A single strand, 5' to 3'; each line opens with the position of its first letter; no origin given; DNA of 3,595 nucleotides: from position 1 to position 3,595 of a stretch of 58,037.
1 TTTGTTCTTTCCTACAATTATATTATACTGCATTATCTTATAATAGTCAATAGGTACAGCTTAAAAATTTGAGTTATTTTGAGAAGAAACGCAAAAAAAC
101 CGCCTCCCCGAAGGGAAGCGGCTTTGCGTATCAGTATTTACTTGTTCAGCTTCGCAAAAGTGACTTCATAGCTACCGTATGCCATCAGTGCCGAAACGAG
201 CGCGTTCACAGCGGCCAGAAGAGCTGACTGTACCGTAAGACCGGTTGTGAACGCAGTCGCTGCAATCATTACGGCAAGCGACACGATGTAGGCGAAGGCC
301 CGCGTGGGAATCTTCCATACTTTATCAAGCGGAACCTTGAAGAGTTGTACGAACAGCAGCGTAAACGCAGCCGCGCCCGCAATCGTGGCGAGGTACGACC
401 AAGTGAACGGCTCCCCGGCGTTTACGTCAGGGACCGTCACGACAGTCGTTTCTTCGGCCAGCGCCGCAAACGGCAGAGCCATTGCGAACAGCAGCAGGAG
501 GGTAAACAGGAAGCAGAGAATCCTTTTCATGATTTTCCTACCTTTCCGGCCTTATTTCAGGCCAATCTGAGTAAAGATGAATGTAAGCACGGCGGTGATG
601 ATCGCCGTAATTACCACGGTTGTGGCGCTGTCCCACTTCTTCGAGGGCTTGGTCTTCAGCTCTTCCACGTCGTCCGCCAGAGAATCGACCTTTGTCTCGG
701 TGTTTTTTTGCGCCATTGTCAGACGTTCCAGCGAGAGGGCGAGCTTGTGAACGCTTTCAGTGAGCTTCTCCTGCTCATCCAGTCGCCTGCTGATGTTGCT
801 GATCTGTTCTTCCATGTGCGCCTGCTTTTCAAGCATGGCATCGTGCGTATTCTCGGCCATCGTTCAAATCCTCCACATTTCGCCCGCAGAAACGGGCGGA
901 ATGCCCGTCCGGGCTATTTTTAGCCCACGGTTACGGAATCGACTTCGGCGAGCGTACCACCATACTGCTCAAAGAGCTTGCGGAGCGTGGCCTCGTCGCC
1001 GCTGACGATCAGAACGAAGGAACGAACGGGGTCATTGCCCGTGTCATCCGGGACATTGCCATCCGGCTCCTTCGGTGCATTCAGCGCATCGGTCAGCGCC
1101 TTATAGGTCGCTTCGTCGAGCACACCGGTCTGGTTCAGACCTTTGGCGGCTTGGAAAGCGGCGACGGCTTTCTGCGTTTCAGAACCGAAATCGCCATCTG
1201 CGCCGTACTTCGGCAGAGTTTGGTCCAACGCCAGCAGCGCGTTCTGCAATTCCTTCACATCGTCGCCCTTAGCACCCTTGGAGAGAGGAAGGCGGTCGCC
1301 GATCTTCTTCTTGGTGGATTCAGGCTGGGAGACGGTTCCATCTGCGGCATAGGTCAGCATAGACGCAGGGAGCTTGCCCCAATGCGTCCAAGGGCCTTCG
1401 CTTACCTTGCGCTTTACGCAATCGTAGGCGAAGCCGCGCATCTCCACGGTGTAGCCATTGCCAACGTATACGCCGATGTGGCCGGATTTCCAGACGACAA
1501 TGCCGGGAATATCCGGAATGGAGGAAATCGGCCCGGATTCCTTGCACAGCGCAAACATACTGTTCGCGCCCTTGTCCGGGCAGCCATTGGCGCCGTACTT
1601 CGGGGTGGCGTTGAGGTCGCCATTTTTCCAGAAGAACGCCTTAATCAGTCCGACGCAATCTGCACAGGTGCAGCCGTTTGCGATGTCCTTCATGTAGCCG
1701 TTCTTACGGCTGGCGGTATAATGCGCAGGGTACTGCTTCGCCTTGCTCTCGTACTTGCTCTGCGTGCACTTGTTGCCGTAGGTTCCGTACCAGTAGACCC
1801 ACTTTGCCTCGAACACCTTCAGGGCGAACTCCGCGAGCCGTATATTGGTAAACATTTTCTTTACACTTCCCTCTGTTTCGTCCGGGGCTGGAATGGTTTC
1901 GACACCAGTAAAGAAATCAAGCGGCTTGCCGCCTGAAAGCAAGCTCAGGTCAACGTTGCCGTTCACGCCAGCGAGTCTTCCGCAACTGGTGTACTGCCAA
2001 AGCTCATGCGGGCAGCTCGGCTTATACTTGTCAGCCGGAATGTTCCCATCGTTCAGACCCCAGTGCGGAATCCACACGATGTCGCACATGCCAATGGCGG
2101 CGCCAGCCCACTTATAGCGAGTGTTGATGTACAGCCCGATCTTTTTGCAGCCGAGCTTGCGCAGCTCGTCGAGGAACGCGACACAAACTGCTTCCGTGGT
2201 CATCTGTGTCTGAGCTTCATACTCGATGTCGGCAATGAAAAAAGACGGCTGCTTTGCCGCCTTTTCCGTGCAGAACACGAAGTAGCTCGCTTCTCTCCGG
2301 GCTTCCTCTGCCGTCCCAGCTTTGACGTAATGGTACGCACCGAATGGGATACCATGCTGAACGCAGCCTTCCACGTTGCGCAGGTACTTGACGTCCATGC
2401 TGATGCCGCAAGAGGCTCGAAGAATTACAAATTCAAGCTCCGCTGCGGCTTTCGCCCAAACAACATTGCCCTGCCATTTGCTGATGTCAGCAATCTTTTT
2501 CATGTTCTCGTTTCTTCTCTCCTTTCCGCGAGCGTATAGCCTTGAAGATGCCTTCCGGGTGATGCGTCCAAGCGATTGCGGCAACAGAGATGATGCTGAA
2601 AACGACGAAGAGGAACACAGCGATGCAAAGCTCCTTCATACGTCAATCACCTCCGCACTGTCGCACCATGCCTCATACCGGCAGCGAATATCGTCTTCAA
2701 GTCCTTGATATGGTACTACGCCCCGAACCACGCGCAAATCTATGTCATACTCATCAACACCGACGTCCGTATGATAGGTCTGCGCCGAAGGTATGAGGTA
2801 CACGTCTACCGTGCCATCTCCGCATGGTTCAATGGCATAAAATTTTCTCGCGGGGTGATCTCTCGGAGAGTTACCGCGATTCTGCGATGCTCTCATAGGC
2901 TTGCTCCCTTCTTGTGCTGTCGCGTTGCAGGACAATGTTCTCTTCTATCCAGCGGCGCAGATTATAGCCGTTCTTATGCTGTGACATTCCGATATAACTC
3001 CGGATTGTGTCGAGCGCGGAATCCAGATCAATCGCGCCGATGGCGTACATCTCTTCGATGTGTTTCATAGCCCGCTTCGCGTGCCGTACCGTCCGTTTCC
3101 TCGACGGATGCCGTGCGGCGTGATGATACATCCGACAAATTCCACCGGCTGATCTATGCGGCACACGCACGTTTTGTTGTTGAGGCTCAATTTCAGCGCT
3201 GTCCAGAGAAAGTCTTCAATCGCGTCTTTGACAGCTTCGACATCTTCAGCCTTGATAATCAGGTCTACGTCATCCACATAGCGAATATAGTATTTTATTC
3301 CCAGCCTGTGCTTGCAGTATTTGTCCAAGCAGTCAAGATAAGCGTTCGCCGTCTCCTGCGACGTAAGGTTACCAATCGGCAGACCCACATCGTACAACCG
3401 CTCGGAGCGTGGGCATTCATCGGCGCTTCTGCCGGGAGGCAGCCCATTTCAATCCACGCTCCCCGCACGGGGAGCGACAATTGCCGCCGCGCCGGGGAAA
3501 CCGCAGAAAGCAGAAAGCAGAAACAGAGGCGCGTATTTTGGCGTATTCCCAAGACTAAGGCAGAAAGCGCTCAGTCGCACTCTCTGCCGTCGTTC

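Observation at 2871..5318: Decayed DGR: intact target, VR, hairpin and Avd, but a 26-nt TR stub and a broken RT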

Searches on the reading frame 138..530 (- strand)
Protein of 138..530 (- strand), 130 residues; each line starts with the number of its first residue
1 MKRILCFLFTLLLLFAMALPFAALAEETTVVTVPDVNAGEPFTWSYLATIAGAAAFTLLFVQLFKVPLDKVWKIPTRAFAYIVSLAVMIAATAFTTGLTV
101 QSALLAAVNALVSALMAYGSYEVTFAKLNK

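Call 41: search_protein_families(library=pfam, proteins=[window:138-530:-], max_evalue=0.001)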
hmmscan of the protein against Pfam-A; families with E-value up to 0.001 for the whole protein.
window:138-530:- (130 aa): 0 families

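Call 43: find_encoding_contigs(protein=window:138-530:-, flank=10000, max_places=4)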
Protein window:138-530:- (130 aa): 24 contigs read that carry it; 4 places shown.
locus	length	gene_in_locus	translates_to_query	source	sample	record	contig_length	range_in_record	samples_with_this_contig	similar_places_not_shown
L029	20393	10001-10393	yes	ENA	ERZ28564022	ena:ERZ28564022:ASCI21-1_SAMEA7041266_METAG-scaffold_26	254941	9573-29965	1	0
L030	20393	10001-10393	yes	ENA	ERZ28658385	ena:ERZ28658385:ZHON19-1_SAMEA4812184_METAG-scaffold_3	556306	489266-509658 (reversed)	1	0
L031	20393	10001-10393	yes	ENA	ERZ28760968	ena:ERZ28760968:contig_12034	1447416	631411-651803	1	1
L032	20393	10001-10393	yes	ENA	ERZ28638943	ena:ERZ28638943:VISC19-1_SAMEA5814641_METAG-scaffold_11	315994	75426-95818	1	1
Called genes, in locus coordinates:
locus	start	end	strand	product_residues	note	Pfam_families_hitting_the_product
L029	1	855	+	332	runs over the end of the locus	PF24032:YQBQ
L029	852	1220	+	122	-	-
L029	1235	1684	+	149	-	PF10934:Sheath_initiator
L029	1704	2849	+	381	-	PF04865:Baseplate_J, PF26078:Baseplate_J_M, PF26079:Baseplate_J_C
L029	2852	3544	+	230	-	PF10076:Phage_Mu_Gp48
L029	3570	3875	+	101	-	-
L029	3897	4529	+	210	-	-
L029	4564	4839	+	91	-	-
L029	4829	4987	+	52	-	-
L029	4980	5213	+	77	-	-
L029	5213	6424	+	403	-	-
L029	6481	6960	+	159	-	PF22296:bAvd (weak)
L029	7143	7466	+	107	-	-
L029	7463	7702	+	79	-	-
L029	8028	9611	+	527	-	PF01183:Glyco_hydro_25, PF01471:PG_binding_1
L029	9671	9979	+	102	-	-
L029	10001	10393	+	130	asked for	-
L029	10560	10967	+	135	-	-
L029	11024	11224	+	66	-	-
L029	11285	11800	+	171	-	-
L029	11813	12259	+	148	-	PF24692:DUF7659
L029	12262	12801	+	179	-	-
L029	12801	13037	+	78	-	-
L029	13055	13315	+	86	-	-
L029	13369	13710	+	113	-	-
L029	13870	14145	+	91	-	-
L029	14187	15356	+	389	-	-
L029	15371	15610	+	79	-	PF14207:DpnD-PcfM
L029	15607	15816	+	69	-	-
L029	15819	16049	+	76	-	PF18789:DarA_C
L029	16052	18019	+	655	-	PF13708:DUF4942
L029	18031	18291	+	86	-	-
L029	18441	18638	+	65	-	-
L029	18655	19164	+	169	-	-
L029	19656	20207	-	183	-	PF00300:His_Phos_1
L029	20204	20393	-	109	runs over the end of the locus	PF02283:CobU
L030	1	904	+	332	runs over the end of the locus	PF24032:YQBQ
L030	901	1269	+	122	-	-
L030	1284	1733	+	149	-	PF10934:Sheath_initiator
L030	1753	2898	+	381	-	PF04865:Baseplate_J, PF26078:Baseplate_J_M, PF26079:Baseplate_J_C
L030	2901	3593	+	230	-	PF10076:Phage_Mu_Gp48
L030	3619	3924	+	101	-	-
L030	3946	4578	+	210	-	-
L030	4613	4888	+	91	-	-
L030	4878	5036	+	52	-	-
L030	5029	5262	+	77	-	-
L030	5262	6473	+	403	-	-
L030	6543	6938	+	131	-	PF22296:bAvd (weak)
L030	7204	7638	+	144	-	-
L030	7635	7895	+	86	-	-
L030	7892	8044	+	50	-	-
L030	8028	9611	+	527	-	PF01183:Glyco_hydro_25, PF01471:PG_binding_1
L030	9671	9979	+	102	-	-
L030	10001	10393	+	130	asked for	-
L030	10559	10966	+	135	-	-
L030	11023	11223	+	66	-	-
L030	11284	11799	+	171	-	-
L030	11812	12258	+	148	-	PF24692:DUF7659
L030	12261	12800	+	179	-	-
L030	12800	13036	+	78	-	-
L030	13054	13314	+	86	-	-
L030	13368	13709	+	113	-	-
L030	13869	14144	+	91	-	-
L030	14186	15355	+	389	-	-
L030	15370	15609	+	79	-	PF14207:DpnD-PcfM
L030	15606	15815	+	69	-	-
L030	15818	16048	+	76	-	PF18789:DarA_C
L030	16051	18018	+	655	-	PF13708:DUF4942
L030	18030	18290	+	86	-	-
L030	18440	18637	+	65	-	-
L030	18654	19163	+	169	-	-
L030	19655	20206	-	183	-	PF00300:His_Phos_1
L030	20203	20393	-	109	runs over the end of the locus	PF02283:CobU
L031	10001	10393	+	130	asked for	-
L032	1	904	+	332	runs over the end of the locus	PF24032:YQBQ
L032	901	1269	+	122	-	-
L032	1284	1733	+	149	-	PF10934:Sheath_initiator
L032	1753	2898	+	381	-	PF04865:Baseplate_J, PF26078:Baseplate_J_M, PF26079:Baseplate_J_C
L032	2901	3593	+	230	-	PF10076:Phage_Mu_Gp48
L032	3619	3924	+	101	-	-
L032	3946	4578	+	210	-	-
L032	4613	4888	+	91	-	-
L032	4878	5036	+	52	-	-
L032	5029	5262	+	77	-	-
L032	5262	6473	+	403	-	-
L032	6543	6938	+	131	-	PF22296:bAvd (weak)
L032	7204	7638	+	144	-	-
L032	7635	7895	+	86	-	-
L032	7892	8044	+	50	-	-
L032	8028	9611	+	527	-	PF01183:Glyco_hydro_25, PF01471:PG_binding_1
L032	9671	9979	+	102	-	-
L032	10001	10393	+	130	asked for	-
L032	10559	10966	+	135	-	-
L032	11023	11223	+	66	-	-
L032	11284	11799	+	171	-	-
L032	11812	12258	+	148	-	PF24692:DUF7659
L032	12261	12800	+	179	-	-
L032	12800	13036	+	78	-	-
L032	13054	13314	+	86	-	-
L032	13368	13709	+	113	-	-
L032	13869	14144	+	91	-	-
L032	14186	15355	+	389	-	-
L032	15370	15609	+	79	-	PF14207:DpnD-PcfM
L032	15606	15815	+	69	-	-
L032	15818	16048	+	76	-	PF18789:DarA_C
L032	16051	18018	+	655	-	PF13708:DUF4942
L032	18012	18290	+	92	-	-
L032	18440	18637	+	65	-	-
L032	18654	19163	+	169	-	-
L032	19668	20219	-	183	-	PF00300:His_Phos_1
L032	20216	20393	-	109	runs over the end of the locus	PF02283:CobU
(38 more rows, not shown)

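Call 44: list_cluster_members(proteins=[L029:19656-20207:-, L030:19655-20206:-, L032:19668-20219:-])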
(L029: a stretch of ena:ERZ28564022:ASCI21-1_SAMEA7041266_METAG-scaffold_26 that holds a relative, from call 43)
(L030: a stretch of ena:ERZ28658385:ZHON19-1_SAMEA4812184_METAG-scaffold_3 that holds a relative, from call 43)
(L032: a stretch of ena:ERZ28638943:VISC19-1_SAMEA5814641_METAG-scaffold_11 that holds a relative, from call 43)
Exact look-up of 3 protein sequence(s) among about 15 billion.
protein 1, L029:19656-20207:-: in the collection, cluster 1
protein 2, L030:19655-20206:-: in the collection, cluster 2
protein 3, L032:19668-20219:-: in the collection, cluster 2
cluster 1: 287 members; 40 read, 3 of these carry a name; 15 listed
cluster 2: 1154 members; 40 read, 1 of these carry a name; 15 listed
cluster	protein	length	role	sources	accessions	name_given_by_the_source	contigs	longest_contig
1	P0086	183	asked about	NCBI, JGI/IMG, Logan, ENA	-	-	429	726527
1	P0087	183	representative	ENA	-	-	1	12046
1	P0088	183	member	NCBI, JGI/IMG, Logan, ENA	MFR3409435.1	MAG: histidine phosphatase family protein [Christensenellales bacterium]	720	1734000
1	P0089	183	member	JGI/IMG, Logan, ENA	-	alpha-ribazole phosphatase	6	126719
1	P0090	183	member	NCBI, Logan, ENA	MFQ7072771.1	MAG: histidine phosphatase family protein [Christensenellales bacterium]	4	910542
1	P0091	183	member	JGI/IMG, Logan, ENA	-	-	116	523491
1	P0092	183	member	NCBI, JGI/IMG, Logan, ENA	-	-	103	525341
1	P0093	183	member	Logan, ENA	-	-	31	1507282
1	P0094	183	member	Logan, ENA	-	-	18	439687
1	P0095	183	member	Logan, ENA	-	-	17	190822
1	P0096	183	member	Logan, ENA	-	-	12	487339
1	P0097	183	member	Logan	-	-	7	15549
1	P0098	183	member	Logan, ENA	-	-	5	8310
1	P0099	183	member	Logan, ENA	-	-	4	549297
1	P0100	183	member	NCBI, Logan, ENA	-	-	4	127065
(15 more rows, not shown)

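Call 92: find_encoding_contigs(protein=P0093, flank=10000, max_places=4)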
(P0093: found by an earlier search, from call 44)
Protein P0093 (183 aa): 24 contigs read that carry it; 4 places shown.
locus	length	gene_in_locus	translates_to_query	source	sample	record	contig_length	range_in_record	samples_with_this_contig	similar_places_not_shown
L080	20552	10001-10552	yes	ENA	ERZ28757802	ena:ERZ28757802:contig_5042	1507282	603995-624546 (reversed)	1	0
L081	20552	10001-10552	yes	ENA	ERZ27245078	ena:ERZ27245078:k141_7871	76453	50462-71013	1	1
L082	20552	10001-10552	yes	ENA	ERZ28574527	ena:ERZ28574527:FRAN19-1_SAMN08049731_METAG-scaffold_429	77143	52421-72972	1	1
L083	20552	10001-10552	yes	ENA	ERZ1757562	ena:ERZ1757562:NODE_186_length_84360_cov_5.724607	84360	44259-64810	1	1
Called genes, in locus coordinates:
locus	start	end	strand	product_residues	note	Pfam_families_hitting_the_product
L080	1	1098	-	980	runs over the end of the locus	PF07959:Fucose_pyrophosphorylase, PF00288:GHMP_kinases_N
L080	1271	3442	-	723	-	-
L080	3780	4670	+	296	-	PF00155:Aminotran_1_2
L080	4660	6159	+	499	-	PF01656:CbiA, PF13500:AAA_26, PF07685:GATase_3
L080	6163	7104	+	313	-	PF03186:CobD_Cbib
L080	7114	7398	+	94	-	PF04071:zf-like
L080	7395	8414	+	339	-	PF02277:DBI_PRT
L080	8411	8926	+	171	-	PF01637:ATPase_2 (weak), PF02283:CobU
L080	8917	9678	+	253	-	PF02654:CobS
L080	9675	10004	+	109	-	PF02283:CobU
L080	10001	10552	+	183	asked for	PF00300:His_Phos_1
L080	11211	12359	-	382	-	PF00589:Phage_integrase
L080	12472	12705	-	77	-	PF12728:HTH_17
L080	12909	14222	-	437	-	PF05272:VapE-like_dom, PF19263:DUF5906 (faint)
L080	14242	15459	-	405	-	-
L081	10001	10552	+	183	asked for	PF00300:His_Phos_1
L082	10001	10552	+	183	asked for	PF00300:His_Phos_1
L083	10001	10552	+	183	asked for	PF00300:His_Phos_1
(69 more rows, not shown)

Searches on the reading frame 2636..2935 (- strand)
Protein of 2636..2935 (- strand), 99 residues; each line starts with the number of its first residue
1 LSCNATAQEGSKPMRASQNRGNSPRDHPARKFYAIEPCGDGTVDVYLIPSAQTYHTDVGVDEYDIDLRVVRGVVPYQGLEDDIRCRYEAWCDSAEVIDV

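Call 6: search_protein_families(library=pfam, proteins=[window:2636-2935:-], max_evalue=0.1)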
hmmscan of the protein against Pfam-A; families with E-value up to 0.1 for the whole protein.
window:2636-2935:- (99 aa): 0 families

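Call 94: search_protein_families(library=phrogs, proteins=[window:2636-2935:-], max_evalue=0.001)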
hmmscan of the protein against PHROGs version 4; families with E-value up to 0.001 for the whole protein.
window:2636-2935:- (99 aa): 0 families

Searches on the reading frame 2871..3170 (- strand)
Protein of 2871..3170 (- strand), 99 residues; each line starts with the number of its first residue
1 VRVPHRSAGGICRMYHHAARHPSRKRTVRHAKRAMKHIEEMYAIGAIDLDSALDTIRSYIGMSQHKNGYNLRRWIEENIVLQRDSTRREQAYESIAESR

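Call 6: search_protein_families(library=pfam, proteins=[window:2871-3170:-], max_evalue=0.1)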
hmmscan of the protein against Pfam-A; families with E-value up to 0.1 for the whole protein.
window:2871-3170:- (99 aa): 2 families
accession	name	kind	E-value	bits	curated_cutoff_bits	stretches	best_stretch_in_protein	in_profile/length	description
PF20274.4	cREC_REC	-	0.0016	19.5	27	1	22-81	12-62/88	Cyclic-phosphate processing Receiver domain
PF19197.5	DUF5872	-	0.053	14.6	27.5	1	55-93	41-78/116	Family of unknown function (DUF5872)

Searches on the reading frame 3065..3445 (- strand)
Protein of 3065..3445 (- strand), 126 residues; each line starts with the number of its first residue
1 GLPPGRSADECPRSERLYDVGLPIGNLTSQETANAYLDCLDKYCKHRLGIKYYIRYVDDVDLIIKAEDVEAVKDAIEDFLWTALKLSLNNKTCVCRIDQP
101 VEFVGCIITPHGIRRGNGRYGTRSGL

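Call 6: search_protein_families(library=pfam, proteins=[window:3065-3397:-], max_evalue=0.1)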
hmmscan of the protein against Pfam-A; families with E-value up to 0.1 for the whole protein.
window:3065-3397:- (110 aa): 3 families
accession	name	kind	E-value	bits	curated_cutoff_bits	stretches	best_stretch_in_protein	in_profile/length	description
PF00078.32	RVT_1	-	0.0005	20.3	29.6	1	5-92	118-205/205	Reverse transcriptase (RNA-dependent DNA polymerase)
PF12687.12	DUF3801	-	0.068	13.6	24.1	1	12-69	37-98/131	Protein of unknown function (DUF3801)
PF06331.17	Tfb5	-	0.069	13.6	23.5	1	35-64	30-59/67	Transcription factor TFIIH complex subunit Tfb5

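Call 26: find_homologous_proteins(query=window:3065-3445:-)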
Query window:3065-3445:- (126 aa): 85 proteins with E <= 0.001 among 96 candidates.
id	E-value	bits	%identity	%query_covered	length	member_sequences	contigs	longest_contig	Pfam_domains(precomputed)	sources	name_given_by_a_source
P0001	3.3e-66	239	98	85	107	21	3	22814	-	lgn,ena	-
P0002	7.9e-36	141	86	61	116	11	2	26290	-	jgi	jgi:hypothetical protein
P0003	6.7e-28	115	49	98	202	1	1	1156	PF00078.33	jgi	jgi:hypothetical protein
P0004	1.2e-24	105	53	86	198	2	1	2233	PF00078.33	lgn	-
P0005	1.1e-22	98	51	83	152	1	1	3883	PF00078.33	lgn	-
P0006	1.2e-15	76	48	72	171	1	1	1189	PF00078.33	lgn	-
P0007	5.0e-15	74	44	81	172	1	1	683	PF00078.33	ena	-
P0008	6.6e-15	73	45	79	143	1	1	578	PF00078.33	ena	-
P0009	2.0e-14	72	45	73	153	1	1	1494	PF00078.33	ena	-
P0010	2.9e-14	71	47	74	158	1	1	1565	PF00078.33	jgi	-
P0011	8.5e-14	70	47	75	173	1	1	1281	PF00078.33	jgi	jgi:hypothetical protein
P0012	3.2e-13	68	46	77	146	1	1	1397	PF00078.33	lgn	-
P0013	3.3e-13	68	45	72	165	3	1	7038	PF00078.33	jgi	-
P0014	3.8e-13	67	40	83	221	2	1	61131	PF00078.33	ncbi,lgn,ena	-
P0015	1.5e-12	66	42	89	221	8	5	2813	PF00078.33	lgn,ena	-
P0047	2.2e-9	55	78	29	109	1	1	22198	-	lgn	-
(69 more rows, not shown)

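Call 27: find_encoding_contigs(protein=P0002, flank=5000, max_places=4)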
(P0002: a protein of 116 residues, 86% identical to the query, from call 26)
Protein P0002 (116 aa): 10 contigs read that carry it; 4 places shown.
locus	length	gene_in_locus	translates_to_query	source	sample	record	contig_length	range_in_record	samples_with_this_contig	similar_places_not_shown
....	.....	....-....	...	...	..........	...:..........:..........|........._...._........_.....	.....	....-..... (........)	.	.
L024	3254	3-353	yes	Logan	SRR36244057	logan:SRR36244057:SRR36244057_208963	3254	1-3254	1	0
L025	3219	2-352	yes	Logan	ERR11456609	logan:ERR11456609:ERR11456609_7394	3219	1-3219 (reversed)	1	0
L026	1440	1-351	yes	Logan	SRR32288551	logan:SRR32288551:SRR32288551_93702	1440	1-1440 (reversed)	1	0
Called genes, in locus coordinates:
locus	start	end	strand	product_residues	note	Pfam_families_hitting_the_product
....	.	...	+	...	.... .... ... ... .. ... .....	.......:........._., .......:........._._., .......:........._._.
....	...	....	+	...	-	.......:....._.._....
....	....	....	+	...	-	-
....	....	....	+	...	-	-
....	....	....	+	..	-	-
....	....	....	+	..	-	-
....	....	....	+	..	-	-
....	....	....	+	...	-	-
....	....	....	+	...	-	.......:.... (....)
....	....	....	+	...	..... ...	-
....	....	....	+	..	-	-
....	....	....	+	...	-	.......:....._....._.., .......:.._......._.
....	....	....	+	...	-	-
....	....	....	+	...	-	-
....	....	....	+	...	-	-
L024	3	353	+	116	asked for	?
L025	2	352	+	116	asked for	?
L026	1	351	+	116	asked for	?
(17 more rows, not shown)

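Call 29: find_encoding_contigs(protein=P0047, flank=6000, max_places=3)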
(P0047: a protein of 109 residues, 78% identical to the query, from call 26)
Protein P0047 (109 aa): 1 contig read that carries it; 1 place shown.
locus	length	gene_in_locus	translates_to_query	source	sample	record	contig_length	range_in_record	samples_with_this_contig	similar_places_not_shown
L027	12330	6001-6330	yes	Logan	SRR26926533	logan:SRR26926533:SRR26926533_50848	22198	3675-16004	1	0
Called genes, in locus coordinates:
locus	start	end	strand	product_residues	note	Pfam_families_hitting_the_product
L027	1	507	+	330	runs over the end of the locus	PF24032:YQBQ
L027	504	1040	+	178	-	-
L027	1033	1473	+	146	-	PF10934:Sheath_initiator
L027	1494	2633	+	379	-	PF04865:Baseplate_J, PF26078:Baseplate_J_M, PF26079:Baseplate_J_C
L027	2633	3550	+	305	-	PF10076:Phage_Mu_Gp48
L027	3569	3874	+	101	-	-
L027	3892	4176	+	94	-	-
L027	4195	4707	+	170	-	PF02839:CBM_5_12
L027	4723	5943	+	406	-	-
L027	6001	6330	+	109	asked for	-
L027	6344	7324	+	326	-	PF01471:PG_binding_1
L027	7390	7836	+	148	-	-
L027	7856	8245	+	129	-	PF16079:Phage_holin_5_2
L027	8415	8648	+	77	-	-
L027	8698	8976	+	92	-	-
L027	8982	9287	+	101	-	-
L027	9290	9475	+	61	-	-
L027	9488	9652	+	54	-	-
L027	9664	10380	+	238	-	-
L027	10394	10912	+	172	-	-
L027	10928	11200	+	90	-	PF21779:DUF6874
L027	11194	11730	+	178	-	-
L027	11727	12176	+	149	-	PF24692:DUF7659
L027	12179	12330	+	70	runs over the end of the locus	-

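Call 61: search_protein_families(library=ncbifam, proteins=[window:3065-3445:-], max_evalue=0.01)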
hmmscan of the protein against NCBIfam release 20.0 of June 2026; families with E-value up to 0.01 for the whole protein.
window:3065-3445:- (126 aa): 4 families
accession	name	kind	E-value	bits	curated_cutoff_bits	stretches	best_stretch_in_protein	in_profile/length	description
NF041747.1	Drt3a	equivalog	8.8e-10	38.5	200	1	19-99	161-242/412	antiviral reverse transcriptase Drt3a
TIGR04416.1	group_II_RT_mat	equivalog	2.5e-09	36.7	300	1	20-119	178-278/353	group II intron reverse transcriptase/maturase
NF041746.1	Drt2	equivalog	2.7e-05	23.5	390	1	20-94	222-298/416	antiviral reverse transcriptase Drt2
NF038233.2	retron_St85_RT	exception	0.0013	18.1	235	1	18-90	134-211/289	retron St85 family RNA-directed DNA polymerase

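Call 94: search_protein_families(library=phrogs, proteins=[window:3065-3445:-], max_evalue=0.001)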
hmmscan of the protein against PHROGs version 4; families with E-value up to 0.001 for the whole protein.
window:3065-3445:- (126 aa): 1 family
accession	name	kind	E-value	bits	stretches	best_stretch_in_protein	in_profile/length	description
phrog_1423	-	DNA, RNA and nucleotide metabolism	7.4e-30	104.8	1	15-112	279-379/1040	Reverse transcriptase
